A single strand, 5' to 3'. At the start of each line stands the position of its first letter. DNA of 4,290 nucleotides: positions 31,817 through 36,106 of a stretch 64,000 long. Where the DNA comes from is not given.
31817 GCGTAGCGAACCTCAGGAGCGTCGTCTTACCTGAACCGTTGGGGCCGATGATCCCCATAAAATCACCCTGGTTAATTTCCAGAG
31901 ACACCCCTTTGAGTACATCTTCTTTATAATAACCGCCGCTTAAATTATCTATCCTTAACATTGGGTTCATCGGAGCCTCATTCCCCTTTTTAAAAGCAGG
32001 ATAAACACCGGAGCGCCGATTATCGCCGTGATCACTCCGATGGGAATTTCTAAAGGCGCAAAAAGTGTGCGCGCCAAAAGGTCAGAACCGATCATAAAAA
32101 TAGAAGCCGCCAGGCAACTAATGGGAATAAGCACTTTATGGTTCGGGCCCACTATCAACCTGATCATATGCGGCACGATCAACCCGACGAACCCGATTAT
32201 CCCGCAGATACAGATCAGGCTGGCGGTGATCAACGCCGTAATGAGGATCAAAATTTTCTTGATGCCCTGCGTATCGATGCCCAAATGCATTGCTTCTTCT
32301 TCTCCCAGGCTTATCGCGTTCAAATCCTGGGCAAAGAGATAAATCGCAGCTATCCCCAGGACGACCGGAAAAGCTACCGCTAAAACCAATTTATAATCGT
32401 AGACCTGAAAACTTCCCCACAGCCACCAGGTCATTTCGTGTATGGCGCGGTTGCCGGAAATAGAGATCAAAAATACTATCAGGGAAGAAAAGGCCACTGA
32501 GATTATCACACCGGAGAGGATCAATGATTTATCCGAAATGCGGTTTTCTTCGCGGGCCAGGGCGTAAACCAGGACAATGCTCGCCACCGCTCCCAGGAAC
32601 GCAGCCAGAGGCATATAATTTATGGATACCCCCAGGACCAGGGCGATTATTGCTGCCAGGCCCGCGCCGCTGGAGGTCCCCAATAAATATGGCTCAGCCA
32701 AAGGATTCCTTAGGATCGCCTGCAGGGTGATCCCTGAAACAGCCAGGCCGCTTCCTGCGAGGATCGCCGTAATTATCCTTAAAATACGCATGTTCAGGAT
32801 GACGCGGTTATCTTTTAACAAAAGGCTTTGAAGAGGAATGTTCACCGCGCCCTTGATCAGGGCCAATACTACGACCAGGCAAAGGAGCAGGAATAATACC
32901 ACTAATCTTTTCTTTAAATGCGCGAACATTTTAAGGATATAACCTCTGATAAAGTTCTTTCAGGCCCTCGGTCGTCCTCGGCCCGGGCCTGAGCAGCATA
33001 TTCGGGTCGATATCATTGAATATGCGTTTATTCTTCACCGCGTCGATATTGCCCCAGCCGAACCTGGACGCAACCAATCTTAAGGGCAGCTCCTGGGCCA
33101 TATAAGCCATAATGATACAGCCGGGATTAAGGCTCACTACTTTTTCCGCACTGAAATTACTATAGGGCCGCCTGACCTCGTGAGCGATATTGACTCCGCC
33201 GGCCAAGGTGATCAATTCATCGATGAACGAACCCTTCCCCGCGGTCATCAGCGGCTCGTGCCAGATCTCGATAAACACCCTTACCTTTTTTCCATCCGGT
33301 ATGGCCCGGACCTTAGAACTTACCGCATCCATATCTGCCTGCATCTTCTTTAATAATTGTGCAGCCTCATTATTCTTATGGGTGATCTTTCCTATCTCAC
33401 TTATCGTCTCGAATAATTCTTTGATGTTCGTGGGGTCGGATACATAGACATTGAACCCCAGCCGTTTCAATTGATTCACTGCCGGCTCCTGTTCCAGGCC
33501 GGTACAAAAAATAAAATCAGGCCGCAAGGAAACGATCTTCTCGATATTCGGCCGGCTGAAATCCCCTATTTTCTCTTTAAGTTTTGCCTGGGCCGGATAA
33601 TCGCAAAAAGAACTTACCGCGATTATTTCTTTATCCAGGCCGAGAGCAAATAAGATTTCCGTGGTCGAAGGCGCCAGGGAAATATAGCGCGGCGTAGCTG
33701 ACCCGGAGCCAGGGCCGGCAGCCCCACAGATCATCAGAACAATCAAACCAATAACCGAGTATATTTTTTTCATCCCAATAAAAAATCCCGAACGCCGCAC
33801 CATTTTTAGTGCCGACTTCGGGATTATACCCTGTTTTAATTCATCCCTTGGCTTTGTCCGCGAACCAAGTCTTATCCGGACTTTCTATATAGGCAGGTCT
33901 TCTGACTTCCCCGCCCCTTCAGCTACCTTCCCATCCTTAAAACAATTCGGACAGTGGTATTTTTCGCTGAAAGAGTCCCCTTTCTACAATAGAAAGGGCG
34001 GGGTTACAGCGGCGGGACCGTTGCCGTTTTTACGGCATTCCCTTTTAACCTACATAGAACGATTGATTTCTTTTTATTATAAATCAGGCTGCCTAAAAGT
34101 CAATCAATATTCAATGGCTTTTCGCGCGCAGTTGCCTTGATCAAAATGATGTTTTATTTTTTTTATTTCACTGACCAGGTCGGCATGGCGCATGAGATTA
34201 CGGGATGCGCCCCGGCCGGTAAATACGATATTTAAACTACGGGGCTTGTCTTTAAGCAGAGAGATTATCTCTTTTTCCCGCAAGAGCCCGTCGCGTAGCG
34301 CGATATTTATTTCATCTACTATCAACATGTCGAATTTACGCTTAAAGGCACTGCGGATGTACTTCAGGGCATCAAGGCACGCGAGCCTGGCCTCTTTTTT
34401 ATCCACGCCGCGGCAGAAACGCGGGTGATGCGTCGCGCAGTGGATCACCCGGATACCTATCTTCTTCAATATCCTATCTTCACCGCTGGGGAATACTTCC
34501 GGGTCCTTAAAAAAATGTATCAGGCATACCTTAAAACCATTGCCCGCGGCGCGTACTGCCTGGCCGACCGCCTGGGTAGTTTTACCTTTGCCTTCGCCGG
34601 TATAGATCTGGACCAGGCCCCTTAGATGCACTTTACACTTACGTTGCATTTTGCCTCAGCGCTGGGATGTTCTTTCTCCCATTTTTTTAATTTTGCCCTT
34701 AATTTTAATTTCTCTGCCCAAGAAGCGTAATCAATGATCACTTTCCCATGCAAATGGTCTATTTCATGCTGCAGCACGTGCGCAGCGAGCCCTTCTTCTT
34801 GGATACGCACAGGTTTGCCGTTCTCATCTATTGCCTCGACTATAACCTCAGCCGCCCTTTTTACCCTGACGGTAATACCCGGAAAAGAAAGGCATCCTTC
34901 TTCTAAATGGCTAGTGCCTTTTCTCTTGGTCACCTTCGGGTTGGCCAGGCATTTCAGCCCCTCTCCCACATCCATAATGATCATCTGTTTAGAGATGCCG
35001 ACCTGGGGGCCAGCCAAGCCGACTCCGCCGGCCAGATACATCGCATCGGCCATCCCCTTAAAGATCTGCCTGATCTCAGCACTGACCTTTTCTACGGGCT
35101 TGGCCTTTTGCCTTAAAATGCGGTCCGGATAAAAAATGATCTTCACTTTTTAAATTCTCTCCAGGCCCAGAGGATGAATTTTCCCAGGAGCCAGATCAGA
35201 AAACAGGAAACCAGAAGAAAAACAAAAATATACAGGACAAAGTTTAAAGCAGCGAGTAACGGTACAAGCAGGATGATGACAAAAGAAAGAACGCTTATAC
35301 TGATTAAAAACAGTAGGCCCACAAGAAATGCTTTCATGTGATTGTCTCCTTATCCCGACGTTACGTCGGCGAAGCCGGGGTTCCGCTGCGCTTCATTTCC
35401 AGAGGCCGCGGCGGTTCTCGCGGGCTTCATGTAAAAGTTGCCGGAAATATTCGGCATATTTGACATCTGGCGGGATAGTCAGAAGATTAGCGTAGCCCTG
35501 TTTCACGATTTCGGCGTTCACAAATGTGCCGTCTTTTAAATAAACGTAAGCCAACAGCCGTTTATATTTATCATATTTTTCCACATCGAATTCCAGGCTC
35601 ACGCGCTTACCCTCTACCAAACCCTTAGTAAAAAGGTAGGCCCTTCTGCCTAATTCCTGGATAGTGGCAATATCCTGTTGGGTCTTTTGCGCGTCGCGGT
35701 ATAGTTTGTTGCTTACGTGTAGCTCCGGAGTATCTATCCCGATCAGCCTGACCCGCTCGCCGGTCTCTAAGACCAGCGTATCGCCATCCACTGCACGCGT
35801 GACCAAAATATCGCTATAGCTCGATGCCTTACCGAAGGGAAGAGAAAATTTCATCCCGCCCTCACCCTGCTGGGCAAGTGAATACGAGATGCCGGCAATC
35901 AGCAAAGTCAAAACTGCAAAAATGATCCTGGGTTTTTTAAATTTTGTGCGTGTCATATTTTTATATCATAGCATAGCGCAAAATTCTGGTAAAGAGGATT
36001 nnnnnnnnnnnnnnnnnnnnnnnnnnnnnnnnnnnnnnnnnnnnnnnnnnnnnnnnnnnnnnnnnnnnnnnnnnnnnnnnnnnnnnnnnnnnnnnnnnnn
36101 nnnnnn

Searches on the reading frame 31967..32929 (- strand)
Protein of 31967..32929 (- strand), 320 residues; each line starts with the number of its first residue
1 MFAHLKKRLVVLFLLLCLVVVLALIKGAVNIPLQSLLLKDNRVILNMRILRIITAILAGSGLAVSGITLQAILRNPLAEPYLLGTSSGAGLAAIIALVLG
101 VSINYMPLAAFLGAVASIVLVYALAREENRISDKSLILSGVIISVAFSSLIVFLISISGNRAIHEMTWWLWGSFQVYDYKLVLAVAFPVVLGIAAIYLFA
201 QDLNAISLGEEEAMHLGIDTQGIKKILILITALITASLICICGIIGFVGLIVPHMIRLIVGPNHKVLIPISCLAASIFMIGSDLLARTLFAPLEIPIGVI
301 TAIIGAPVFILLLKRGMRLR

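Call 72: search_protein_families(library=pfam, proteins=[window:31967-32929:-], max_evalue=0.00001)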
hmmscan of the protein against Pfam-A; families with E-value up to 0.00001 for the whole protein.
window:31967-32929:- (320 aa): 1 family
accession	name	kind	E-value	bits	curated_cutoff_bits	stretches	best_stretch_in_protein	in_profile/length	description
PF01032.23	FecCD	-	6.6e-86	288.6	26.5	1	15-315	1-311/311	FecCD transport family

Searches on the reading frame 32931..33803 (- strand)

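Call 72: search_protein_families(library=pfam, proteins=[window:32931-33803:-], max_evalue=0.00001)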
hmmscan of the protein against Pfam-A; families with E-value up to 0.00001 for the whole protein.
window:32931-33803:- (290 aa): 1 family
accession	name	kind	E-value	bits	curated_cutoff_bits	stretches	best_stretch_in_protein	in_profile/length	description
PF01497.23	Peripla_BP_2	-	2.1e-29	103.1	27.5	1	41-262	2-229/235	Periplasmic binding protein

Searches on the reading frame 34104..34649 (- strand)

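Call 39: search_protein_families(library=pfam, proteins=[window:34104-34649:-], max_evalue=0.00001)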
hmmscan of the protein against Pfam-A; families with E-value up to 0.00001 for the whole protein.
window:34104-34649:- (181 aa): 1 family
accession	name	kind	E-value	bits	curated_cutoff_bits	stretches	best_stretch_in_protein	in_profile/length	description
PF02572.21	CobA_CobO_BtuR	-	3.2e-50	171.2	25.7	1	10-181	2-172/172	ATP:corrinoid adenosyltransferase BtuR/CobO/CobP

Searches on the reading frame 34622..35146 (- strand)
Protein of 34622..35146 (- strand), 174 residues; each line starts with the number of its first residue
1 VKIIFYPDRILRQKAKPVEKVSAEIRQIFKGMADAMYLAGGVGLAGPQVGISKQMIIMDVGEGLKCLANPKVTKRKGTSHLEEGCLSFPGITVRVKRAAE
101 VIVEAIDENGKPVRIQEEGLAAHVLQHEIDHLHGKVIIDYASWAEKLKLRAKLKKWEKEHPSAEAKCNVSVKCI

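Call 72: search_protein_families(library=pfam, proteins=[window:34622-35146:-], max_evalue=0.00001)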
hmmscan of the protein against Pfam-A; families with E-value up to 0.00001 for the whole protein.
window:34622-35146:- (174 aa): 1 family
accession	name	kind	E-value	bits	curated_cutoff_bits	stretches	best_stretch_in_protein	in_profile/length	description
PF01327.26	Pep_deformylase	-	1.6e-45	155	22.8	1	2-143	3-152/156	Polypeptide deformylase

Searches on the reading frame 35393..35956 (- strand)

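Call 72: search_protein_families(library=pfam, proteins=[window:35393-35956:-], max_evalue=0.00001)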
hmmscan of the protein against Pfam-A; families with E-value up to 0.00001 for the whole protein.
window:35393-35956:- (187 aa): 1 family
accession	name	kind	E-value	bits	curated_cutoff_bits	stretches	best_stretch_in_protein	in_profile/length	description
PF00565.23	SNase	-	4e-22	79.1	21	1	68-187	1-106/107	Staphylococcal nuclease homologue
